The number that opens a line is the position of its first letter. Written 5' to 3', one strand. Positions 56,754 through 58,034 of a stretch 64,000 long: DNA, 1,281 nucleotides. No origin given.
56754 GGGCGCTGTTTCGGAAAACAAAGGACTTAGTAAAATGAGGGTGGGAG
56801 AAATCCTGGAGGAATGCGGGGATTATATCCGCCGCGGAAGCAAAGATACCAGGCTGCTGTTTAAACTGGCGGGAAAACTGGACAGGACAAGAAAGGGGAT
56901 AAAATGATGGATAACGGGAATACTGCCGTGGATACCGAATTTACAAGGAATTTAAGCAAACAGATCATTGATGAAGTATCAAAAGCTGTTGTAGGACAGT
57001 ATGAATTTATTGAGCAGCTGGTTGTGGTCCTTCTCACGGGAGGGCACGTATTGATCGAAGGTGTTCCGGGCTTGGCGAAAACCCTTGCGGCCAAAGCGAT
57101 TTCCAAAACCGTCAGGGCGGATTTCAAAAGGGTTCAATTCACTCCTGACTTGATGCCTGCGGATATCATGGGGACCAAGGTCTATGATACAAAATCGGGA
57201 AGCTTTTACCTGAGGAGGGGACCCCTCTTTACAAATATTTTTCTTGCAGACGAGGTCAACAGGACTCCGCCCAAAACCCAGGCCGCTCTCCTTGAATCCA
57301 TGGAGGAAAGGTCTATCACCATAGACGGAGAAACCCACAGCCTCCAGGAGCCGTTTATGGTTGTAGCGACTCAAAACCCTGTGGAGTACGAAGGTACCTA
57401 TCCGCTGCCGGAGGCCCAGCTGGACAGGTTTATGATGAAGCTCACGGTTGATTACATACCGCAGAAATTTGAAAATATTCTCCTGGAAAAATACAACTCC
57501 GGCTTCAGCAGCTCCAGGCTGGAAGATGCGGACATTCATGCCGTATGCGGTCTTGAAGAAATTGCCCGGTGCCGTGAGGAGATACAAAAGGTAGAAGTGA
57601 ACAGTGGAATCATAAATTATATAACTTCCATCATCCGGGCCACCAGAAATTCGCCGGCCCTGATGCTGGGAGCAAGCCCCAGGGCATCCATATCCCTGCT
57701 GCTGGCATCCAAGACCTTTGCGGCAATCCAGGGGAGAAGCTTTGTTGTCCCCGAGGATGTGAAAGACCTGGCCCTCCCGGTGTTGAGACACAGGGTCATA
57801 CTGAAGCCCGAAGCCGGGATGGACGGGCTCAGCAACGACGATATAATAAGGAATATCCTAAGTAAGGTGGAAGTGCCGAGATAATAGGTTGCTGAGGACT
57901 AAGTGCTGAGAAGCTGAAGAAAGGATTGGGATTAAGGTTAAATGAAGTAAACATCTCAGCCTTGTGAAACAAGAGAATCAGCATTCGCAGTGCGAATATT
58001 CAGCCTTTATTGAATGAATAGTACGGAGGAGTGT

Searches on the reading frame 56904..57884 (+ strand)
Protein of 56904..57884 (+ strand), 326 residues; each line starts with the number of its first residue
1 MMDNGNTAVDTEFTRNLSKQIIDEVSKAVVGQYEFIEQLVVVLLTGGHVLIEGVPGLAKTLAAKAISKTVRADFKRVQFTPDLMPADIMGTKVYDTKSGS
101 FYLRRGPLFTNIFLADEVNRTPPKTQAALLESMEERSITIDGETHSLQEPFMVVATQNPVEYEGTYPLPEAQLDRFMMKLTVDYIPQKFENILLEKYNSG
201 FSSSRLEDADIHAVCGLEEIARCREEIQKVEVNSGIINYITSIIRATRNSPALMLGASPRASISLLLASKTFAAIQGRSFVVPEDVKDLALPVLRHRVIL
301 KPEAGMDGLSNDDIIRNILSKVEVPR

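Call 63: search_protein_families(library=ncbifam, proteins=[window:56904-57884:+], max_evalue=1e-10)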
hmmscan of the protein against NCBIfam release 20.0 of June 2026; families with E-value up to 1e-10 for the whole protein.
window:56904-57884:+ (326 aa): 2 families
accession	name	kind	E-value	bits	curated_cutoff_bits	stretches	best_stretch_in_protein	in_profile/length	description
TIGR02442.1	Cob-chelat-sub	hypoth_equivalog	5.1e-13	48.3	779.45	0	112-303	130-315/641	putative cobaltochelatase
TIGR02031.1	BchD-ChlD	equivalog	1.1e-12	47.5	499.55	1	111-303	93-276/608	magnesium chelatase ATPase subunit D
